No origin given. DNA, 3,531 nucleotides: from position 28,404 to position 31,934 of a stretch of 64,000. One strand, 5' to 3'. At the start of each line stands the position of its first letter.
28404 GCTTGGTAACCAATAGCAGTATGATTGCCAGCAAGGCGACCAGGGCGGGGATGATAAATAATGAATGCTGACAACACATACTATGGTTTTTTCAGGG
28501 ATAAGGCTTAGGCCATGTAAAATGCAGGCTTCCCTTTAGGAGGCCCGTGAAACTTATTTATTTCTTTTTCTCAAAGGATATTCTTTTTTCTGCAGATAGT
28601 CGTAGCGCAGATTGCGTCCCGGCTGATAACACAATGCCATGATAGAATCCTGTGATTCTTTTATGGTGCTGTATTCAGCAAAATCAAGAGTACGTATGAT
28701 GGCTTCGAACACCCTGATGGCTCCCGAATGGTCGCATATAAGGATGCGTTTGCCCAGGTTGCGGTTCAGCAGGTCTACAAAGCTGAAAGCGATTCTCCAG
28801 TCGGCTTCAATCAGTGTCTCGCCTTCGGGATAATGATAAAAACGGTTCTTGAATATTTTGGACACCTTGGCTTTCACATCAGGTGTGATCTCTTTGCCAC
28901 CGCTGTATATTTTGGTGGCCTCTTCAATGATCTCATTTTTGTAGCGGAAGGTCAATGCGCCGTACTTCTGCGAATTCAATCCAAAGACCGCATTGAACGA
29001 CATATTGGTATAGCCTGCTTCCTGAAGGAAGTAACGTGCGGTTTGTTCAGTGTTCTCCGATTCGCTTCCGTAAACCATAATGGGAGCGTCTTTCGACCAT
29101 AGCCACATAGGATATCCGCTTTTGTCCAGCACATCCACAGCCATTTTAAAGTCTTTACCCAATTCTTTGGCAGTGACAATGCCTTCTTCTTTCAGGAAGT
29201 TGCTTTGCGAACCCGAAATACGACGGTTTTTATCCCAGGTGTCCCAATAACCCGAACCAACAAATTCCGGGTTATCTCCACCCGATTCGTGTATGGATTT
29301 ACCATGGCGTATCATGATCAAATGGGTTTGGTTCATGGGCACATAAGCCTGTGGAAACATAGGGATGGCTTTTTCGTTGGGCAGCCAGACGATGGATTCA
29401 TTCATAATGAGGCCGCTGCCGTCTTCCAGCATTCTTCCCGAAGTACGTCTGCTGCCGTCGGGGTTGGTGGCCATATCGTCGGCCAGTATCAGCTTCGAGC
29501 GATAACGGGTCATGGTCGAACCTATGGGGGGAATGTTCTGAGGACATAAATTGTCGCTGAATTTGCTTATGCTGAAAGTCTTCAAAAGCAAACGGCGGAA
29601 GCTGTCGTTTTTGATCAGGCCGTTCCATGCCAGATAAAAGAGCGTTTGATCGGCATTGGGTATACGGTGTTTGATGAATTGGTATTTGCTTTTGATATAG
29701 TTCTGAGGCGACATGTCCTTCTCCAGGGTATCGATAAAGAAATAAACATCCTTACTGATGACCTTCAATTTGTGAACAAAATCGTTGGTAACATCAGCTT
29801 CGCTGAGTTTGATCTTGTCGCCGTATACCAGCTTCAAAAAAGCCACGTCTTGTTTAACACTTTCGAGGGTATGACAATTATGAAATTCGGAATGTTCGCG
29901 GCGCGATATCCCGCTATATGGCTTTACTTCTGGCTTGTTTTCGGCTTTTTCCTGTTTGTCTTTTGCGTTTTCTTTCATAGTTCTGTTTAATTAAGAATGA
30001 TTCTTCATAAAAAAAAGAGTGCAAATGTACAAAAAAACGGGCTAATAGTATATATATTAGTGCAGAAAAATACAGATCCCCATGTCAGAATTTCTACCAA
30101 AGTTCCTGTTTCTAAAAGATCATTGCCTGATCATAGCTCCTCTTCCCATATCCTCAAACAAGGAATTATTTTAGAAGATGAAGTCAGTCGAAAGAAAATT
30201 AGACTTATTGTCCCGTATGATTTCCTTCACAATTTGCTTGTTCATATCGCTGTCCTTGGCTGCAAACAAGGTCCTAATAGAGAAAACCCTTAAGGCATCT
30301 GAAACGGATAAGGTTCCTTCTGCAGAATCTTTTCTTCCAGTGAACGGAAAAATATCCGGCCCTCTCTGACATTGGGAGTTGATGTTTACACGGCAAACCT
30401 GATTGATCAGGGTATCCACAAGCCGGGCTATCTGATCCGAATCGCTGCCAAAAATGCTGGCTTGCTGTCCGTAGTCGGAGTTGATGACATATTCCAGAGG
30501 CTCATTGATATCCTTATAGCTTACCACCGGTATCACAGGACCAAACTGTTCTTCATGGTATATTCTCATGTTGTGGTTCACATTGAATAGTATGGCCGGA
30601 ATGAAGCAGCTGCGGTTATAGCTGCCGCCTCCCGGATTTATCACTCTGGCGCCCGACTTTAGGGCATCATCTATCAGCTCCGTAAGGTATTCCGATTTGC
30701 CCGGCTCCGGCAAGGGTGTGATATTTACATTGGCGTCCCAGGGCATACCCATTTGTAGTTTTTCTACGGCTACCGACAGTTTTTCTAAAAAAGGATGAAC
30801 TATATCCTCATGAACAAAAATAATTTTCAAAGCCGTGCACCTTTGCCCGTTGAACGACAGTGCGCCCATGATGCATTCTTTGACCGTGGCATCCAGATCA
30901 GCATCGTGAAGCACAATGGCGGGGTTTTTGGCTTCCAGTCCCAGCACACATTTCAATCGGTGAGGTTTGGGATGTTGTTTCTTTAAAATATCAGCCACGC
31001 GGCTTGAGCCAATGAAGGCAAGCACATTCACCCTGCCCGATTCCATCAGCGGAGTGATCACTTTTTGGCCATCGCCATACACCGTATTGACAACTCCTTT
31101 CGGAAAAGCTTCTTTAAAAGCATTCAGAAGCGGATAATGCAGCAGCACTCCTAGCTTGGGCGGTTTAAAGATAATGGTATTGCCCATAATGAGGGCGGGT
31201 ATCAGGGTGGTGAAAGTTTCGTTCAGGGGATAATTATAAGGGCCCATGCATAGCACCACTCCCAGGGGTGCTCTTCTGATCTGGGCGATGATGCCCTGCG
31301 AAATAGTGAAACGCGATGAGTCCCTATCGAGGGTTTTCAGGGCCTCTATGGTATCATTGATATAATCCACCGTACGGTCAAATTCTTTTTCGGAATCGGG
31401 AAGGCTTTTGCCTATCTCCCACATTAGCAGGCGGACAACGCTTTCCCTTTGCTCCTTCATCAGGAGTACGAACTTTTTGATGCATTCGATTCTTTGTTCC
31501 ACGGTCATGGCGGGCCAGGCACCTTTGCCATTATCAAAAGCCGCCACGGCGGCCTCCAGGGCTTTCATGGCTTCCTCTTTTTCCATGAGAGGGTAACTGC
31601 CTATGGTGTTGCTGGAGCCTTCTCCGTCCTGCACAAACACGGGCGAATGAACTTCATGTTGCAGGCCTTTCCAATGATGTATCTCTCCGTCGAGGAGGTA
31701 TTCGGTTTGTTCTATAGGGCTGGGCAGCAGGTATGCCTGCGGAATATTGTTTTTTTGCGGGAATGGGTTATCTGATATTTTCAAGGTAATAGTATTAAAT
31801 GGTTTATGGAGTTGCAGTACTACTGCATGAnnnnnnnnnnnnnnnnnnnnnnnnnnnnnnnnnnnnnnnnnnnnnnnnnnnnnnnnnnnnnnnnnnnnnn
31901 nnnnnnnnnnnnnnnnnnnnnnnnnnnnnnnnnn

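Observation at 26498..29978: Operon of a histidine phosphatase (novel N-domain), a degenerate membrane GGDEF protein, and a DHA2-type MFS exporter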

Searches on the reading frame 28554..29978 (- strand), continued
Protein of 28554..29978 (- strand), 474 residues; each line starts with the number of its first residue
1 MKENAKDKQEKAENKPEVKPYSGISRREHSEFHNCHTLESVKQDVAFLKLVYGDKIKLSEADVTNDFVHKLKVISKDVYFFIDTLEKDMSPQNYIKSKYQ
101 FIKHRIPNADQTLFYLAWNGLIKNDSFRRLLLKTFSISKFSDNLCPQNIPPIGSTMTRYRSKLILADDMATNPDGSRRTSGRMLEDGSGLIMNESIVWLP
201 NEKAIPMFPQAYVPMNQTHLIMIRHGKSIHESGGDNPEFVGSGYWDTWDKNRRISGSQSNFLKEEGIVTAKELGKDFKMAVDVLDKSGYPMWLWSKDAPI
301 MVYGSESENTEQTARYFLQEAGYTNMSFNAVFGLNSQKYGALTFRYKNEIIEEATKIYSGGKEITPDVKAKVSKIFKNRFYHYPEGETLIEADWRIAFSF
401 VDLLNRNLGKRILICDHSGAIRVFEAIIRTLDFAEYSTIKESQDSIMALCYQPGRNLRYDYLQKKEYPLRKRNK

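Call 32: search_solved_structures(query=A1, max_evalue=1, show_alignments=4)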
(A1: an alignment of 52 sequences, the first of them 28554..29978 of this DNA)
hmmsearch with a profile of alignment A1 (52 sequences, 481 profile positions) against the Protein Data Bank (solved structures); distinct sequences matched with E-value up to 1: 10.
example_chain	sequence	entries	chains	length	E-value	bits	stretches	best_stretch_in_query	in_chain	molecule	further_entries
2mtn_A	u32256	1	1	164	0.056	15.5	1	16-107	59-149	Histone-lysine N-methyltransferase 2A, PC4 and SFRS1-interacting protein fusion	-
4emb_A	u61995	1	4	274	0.21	13.6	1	314-432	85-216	2,3-bisphosphoglycerate-dependent phosphoglycerate mutase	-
6ae1_A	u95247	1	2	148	0.22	13.6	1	20-123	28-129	CRISPR-associated protein, TM1810 family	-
8do6_C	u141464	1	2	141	0.46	12.5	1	18-123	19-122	CRISPR system Cms protein Csm2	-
9sd1_A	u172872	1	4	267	0.69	11.9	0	253-286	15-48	Bisphosphoglycerate mutase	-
6nbu_A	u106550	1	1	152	0.71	11.9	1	18-123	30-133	CRISPR-associated protein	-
8x2s_A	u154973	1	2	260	0.82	11.7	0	253-286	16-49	Bisphosphoglycerate mutase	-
9sd0_A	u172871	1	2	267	0.84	11.6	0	253-286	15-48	Bisphosphoglycerate mutase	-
1t8p_A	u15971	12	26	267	0.87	11.6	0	253-286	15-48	Bisphosphoglycerate mutase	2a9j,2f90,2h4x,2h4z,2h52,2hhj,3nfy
7uzy_J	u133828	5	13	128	0.92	11.5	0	21-123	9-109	CRISPR system Cms protein Csm2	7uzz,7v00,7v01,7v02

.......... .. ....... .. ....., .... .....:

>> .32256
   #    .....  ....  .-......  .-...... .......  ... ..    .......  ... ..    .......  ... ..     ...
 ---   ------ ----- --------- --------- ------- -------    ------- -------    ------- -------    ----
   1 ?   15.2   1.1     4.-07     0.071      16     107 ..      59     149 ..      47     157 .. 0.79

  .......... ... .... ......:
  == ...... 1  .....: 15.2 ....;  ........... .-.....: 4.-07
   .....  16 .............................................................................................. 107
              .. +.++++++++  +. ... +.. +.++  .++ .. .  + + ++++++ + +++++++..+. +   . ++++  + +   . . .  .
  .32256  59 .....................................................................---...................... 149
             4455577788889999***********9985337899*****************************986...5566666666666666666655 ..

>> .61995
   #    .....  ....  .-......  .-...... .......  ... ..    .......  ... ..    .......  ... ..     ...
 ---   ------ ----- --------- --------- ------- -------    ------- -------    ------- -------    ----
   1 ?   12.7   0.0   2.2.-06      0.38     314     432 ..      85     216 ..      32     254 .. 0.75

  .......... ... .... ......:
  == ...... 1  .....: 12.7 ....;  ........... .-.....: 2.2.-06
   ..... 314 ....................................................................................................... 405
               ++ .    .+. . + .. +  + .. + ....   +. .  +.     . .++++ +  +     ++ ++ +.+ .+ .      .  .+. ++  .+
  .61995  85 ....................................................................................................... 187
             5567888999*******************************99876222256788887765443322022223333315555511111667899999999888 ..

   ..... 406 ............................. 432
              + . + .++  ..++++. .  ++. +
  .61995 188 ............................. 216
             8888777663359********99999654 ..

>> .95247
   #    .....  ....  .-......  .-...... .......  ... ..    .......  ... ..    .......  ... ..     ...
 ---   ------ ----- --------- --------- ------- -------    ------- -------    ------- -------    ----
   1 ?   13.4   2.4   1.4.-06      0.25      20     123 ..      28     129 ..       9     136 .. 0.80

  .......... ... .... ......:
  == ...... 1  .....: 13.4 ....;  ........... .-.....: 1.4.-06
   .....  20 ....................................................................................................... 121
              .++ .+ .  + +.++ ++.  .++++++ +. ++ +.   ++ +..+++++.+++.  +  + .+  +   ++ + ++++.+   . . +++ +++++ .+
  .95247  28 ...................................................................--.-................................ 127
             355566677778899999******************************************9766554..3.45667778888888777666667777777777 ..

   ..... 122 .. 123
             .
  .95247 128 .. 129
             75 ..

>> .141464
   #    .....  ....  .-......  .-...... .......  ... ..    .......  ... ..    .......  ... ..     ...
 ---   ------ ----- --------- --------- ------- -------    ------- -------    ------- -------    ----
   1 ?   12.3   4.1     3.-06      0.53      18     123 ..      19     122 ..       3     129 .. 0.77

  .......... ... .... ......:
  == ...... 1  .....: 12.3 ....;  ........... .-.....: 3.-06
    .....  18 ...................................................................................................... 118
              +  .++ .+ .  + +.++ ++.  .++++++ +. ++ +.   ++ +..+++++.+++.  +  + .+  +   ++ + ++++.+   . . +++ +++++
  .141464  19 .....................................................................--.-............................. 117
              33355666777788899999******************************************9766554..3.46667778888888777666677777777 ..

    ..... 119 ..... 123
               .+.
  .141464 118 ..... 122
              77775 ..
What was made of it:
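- Closest known: Cofactor-dependent phosphoglycerate mutase and bisphosphoglycerate mutase. Same: The LN..x-Y-G-A-L....K stretch, including the equivalents of dPGM Tyr92 and Lys100 (call 32).
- The HisPhos N-domain shows weak sequence similarity to Csm2 (E 0.2-0.9, call 32).
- Tried and rejected: A family profile gave E 0.2-0.9 hits to four Csm2 chains over aa 18-123 (call 32).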

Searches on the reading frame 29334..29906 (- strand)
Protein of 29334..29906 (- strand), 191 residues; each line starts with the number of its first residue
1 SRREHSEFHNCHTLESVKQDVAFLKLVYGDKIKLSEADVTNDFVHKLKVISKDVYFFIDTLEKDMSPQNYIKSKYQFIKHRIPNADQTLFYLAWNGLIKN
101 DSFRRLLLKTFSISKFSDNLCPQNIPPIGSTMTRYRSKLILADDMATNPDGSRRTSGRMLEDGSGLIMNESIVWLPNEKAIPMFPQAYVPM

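Call 34: predict_structure(alignment_id=A2)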
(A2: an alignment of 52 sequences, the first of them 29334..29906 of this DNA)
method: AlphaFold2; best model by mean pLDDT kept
length: 191 residues; sequences in the alignment: 52
mean_pLDDT: 77.9   pTM: 0.71
mean pLDDT of the five models: 77.9, 75.5, 75.5, 74.6, 72.1
residues with pLDDT >= 90: 54; 70-90: 92; 50-70: 26; < 50: 19
segments of 3 or more residues with pLDDT < 50: 1-3, 124-138
pLDDT, mean of each block of 10 residues (from residue 1): 56 92 82 90 93 92 79 91 91 90 86 67 46 46 78 82 77 74 69 53
secondary structure, 60 per line:
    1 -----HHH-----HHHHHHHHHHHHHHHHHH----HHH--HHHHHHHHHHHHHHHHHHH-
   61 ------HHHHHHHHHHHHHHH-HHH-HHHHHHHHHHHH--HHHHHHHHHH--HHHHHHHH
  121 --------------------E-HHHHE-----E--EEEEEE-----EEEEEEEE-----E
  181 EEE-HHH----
elements in order: H14-31 H41-59 H67-81 H87-98 H101-110 H113-120 H143-146 E156-161 E167-174 E180-183

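Call 36: fold_search(model_id=the predicted structure, library=pdb)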
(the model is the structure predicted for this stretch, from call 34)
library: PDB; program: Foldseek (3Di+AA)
matches with E <= 10: 110; with E <= 0.001: 0
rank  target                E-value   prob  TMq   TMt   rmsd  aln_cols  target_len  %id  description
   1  9nzo_A                1.3e-01  0.08  0.15  0.09  19.4       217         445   15  Structure of Al3Cas12f State I (released 2026-04-08)
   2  6u18_B                4.5e-01  0.14  0.17  0.18  10.1       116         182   13  Directed evolution of a biosensor selective for the macrolide antibiotic clarithromycin (released 2020-08-19)
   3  5hxy_A                6.5e-01  0.18  0.24  0.18  10.4       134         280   16  Crystal structure of XerA recombinase (released 2017-02-01)
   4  9q6a_A                6.5e-01  0.06  0.21  0.19  21.1       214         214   11  Crystal structure of octameric COMMD-like protein MBK5214510 from Flavobacteriaceae bacterium (released 2025-10-01)
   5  3frq_B                8.7e-01  0.11  0.17  0.18  10.0       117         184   12  Structure of the macrolide biosensor protein, MphR(A), with erythromcyin (released 2009-03-24)
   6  6u18_A                9.2e-01  0.08  0.17  0.17  10.8       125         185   11  Directed evolution of a biosensor selective for the macrolide antibiotic clarithromycin (released 2020-08-19)
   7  3frq_A                9.7e-01  0.10  0.18  0.18   9.9       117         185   12  Structure of the macrolide biosensor protein, MphR(A), with erythromcyin (released 2009-03-24)
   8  9q6c_A                9.7e-01  0.04  0.20  0.18  21.3       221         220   11  Cryo-EM structure of octameric COMMD-like protein MBK5214510 from Flavobacteriaceae bacterium (released 2025-10-01)
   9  6zwm_A                1.0e+00  0.03  0.13  0.03  16.1       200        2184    8  cryo-EM structure of human mTOR complex 2, overall refinement (released 2020-11-18)
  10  2yve_A                1.6e+00  0.09  0.24  0.26  10.6       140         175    8  Crystal structure of the methylene blue-bound form of the multi-drug binding transcriptional repressor CgmR (released 2008-04-15)
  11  1zbx_B                1.6e+00  0.05  0.15  0.20  12.2       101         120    8  Crystal structure of a Orc1p-Sir1p complex (released 2005-06-21)
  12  2g3b_B                1.9e+00  0.08  0.22  0.22  10.9       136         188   15  Crystal structure of putative TetR-family transcriptional regulator from Rhodococcus sp. (released 2006-03-14)
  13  1fap_B                2.3e+00  0.04  0.12  0.20  11.8       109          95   11  THE STRUCTURE OF THE IMMUNOPHILIN-IMMUNOSUPPRESSANT FKBP12-RAPAMYCIN COMPLEX INTERACTING WITH HUMAN FRAP (released 1997-07-23)
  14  3he0_A                2.6e+00  0.06  0.17  0.18  11.6       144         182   10  The Structure of a Putative Transcriptional Regulator TetR Family Protein from Vibrio parahaemolyticus. (released 2009-07-07)
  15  1z1a_A                2.8e+00  0.03  0.13  0.19  13.8        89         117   11  S. cerevisiae Sir1 ORC-interaction domain (released 2005-06-07)
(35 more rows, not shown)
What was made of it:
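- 29334..29897 (-): Orphan N-terminal domain (aa 28-215): six or seven helices (aa 38-161) followed by three beta-strands (aa 180-207). Foldseek against the PDB gives nothing better than E 0.13 and TM 0.26 or below (call 36).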

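Call 50: search_protein_representatives(alignment_id=A3)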
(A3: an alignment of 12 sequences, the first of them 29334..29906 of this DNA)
Query: 12 sequences, 191 profile positions. Proteins with E-value up to 0.001 (for the whole library): 22; up to 1e-10: 17; up to 1e-30: 10. The best 22 are listed.
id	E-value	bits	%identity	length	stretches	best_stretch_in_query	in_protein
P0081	1.8e-97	341.1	-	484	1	2-191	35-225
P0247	1.8e-86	305.2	-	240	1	2-191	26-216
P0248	3.2e-86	304.4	-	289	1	2-191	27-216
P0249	4.2e-43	163.7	-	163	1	3-109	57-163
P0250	6.1e-42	159.9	-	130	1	2-109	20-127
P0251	9.4e-41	156.1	-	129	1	2-99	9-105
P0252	8.3e-38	146.5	-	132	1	2-106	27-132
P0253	4.0e-37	144.2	-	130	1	2-91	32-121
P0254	3.3e-32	128.2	-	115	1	119-191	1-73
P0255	1.1e-31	126.5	-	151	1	100-191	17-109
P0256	1.7e-24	103.0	-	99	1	2-78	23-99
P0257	4.3e-22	95.2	-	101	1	2-70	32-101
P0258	9.6e-19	84.3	-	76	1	2-65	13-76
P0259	4.6e-14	69.0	-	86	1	2-57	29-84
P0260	1.0e-13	67.9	-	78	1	141-189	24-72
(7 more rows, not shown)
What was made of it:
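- The N-domain is an orphan (calls 36, 50).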

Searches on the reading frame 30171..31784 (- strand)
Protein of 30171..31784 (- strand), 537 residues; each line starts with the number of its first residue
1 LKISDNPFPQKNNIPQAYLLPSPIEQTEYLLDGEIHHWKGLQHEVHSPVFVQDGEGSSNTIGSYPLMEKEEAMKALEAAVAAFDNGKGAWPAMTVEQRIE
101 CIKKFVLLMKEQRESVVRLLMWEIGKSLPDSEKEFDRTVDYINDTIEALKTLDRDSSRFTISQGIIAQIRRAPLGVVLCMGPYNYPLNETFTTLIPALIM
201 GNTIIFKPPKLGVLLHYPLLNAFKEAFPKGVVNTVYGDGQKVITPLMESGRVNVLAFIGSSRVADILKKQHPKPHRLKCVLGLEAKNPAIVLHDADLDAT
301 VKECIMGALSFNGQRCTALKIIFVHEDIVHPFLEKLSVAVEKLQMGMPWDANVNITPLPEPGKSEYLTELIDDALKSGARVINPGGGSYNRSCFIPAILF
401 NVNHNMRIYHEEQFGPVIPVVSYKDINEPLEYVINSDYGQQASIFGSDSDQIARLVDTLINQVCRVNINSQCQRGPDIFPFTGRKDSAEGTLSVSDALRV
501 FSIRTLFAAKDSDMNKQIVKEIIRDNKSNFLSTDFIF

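Call 3: search_protein_families(library=pfam, proteins=[window:30171-31784:-], max_evalue=0.01)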
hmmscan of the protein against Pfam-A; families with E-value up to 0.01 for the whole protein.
window:30171-31784:- (537 aa): 1 family
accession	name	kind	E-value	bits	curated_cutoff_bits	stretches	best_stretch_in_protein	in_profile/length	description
PF00171.27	Aldedh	-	6.9e-104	348.4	23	1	58-501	17-455/461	Aldehyde dehydrogenase family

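Call 4: search_protein_families(library=ncbifam, proteins=[window:30171-31784:-], max_evalue=0.01)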
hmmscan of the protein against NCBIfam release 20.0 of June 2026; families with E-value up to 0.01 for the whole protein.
window:30171-31784:- (537 aa): 40 families (the best 25 are shown)
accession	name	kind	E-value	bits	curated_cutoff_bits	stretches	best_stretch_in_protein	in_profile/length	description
NF040648.1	lactal_redase_Meth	equivalog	2.6e-71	241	650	1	59-494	22-447/463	lactaldehyde dehydrogenase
NF042993.1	AlphKGSA_gudD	equivalog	2e-65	221.4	770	1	71-495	39-465/481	alpha-ketoglutaric semialdehyde dehydrogenase GucD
NF047626.1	SulfactDhSafD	equivalog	2.3e-64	218.1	700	1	71-504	20-449/454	sulfoacetaldehyde dehydrogenase SafD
NF040869.1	G3PDH_Arch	equivalog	3.5e-64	217.3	780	1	59-495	44-477/502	NADP-dependent glyceraldehyde-3-phosphate dehydrogenase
NF010000.0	PRK13473.1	subfamily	1.6e-63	215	615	1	29-471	5-435/475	aminobutyraldehyde dehydrogenase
NF052305.1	DioxValDhHalo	equivalog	7.3e-63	213.1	750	1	48-491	21-461/483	2,5-dioxovalerate dehydrogenase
NF006916.0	PRK09407.1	equivalog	4.3e-62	210.4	521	1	60-470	46-451/526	succinic semialdehyde dehydrogenase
TIGR01804.1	BADH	equivalog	9e-62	209.1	668.6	1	72-490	33-452/467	betaine-aldehyde dehydrogenase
TIGR01780.1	SSADH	subfamily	2.4e-59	201.4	646.35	1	57-490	6-433/448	succinate-semialdehyde dehydrogenase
NF009725.0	PRK13252.1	equivalog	1.9e-57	194.8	593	1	72-501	42-471/488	betaine-aldehyde dehydrogenase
TIGR02299.1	HpaE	equivalog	4.8e-56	190.3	638.35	1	65-490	33-457/488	5-carboxymethyl-2-hydroxymuconate semialdehyde dehydrogenase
TIGR03250.1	PhnAcAld_DH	equivalog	1.6e-54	185.3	635.65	1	60-501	29-462/472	phosphonoacetaldehyde dehydrogenase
NF002852.0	PRK03137.1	subfamily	3.4e-54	184.5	648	1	58-458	61-461/514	L-glutamate gamma-semialdehyde dehydrogenase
NF007497.0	PRK10090.1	equivalog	8.4e-54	183.1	500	1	57-458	31-429/480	aldehyde dehydrogenase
TIGR01722.1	MMSDH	subfamily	2.5e-52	178.2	448.5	1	72-492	36-456/477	CoA-acylating methylmalonate-semialdehyde dehydrogenase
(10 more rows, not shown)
